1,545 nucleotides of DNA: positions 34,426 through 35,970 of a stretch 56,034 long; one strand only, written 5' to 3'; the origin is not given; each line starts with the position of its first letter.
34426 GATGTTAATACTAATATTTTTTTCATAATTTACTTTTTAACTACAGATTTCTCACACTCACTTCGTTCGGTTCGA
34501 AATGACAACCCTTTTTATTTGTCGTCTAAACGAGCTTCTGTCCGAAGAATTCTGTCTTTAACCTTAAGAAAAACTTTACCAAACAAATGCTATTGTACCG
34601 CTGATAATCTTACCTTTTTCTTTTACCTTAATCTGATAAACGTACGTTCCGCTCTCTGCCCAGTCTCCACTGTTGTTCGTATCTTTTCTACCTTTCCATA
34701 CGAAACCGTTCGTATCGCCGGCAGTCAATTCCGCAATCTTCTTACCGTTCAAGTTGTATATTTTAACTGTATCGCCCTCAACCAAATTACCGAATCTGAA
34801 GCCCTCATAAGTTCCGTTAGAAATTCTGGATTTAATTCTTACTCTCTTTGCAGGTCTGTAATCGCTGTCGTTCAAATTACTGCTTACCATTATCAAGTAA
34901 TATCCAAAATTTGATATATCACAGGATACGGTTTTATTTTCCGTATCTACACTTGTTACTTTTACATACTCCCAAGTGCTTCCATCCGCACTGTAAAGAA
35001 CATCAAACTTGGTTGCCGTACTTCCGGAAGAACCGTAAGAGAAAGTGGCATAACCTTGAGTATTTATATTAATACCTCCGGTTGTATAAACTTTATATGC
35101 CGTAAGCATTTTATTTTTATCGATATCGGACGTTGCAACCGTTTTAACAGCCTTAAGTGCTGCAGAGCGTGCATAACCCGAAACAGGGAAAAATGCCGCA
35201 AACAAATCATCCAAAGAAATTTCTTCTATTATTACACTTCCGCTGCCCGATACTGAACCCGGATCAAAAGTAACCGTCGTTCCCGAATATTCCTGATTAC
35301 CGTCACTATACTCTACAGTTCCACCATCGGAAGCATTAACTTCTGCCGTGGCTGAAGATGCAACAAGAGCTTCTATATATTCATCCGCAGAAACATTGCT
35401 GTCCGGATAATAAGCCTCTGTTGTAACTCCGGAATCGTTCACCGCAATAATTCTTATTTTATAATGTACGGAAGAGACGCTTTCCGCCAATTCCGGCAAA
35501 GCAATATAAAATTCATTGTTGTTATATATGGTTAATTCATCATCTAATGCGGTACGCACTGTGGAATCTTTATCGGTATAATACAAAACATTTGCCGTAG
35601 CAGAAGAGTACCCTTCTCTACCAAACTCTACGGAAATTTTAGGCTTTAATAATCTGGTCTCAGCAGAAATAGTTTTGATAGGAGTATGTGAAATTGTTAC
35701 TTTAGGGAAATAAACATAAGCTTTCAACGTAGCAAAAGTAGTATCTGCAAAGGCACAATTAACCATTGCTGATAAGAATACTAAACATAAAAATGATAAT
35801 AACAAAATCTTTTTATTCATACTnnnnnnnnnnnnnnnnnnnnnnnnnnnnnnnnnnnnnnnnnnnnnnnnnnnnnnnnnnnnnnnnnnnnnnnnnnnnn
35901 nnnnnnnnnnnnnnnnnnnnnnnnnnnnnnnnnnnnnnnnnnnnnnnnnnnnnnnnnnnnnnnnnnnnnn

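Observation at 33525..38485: Five-gene secreted-protein operon that looks like an uncharacterised surface-fibre or surface-layer assembly system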

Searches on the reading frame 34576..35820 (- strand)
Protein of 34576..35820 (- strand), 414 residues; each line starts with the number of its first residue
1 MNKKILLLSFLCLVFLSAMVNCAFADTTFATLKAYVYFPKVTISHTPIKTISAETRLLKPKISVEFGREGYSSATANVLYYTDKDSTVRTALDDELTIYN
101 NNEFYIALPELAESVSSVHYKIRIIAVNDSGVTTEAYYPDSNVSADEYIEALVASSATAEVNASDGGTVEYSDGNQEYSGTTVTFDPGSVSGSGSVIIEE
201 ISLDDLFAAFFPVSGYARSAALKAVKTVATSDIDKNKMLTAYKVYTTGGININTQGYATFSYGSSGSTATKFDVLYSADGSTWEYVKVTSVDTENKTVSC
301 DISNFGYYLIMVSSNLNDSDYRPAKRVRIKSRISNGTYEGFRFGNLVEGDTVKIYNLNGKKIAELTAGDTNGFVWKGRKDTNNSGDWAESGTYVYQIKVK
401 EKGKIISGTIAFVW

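Call 3: search_protein_families(library=pfam, proteins=[window:34576-35820:-], max_evalue=1)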
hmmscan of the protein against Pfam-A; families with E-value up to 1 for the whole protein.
window:34576-35820:- (414 aa): 5 families
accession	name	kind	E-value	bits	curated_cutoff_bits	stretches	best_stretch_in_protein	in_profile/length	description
PF13585.12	CHU_C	-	0.0002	21.8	27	1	348-405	27-79/86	CHU_C Type IX secretion signal domain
PF25059.1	FN3_DSCAM-DSCAML_C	-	0.043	14.6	39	0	116-137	54-75/89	DSCAM/DSCAML C-terminal Fn3-like domain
PF00754.31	F5_F8_type_C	-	0.055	14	28.2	1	264-297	57-90/127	F5/8 type C domain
PF18962.6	Por_Secre_tail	-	0.12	13.1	27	0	351-401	23-66/75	Secretion system C-terminal sorting domain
PF12930.12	DUF3836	-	0.13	12.6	25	1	211-301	16-105/127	Family of unknown function (DUF3836)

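Call 4: search_protein_families(library=ncbifam, proteins=[window:34576-35820:-], max_evalue=1)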
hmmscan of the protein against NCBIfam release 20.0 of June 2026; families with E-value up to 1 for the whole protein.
window:34576-35820:- (414 aa): 3 families
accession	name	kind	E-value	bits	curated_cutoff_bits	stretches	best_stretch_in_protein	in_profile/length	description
TIGR04183.1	Por_Secre_tail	domain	0.00067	19.6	23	1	345-402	16-63/72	T9SS type A sorting domain-containing protein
NF038376.1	microvionin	subfamily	0.25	11.8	33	1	147-166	4-23/27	microvionin family RiPP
NF052318.1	T9SS_sortase_N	equivalog_domain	0.41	10.8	40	1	246-311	20-86/140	type IX secretion system sortase PorU, long form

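Call 71: search_protein_families(library=pfam, alignment_id=A5, max_evalue=0.01)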
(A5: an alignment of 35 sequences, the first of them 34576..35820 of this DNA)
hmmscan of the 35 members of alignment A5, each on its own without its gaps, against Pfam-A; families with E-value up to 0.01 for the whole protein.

A. member 1, window:34576-35820:- (414 aa): 1 family
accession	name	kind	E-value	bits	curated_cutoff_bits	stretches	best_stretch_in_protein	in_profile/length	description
PF13585.12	CHU_C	-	0.0002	21.8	27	1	348-405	27-79/86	CHU_C Type IX secretion signal domain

B. families by the number of members that match (of 35 scanned): 3 families
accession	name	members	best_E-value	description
PF13585.12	CHU_C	33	6.4e-07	CHU_C Type IX secretion signal domain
PF13860.13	FlgD_ig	27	1.6e-08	FlgD Ig-like domain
PF16640.11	Big_3_5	2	0.0026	Bacterial Ig-like domain (group 3)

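Call 72: search_protein_families(library=ncbifam, alignment_id=A5, max_evalue=0.01)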
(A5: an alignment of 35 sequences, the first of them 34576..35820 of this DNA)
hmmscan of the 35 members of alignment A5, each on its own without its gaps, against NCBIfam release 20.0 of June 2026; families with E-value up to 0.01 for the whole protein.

A. member 1, window:34576-35820:- (414 aa): 1 family
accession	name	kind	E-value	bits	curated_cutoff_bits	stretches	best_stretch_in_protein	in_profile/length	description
TIGR04183.1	Por_Secre_tail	domain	0.00067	19.6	23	1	345-402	16-63/72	T9SS type A sorting domain-containing protein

B. families by the number of members that match (of 35 scanned): 8 families
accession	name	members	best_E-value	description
TIGR04183.1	Por_Secre_tail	33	1.3e-05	T9SS type A sorting domain-containing protein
NF033707.1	T9SS_sortase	20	5.5e-06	type IX secretion system sortase PorU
NF005176.1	PRK06655.1-1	11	0.0001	flagellar hook assembly protein FlgD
NF009452.0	PRK12812.1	3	0.00033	flagellar basal body rod modification protein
NF009453.0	PRK12813.1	3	0.00069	flagellar basal body rod modification protein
NF052228.1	T9SS_PorZ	1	0.00032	type IX secretion system anionic LPS delivery protein PorZ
NF005027.0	PRK06436.1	1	0.00036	2-hydroxyacid dehydrogenase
TIGR01002.1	hlyII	1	0.0014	beta-channel forming cytolysin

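Call 99: search_solved_structures(query=A5, max_evalue=1, show_alignments=2)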
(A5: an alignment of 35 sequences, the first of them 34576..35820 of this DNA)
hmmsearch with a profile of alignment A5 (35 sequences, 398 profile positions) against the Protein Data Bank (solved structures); distinct sequences matched with E-value up to 1: 0.
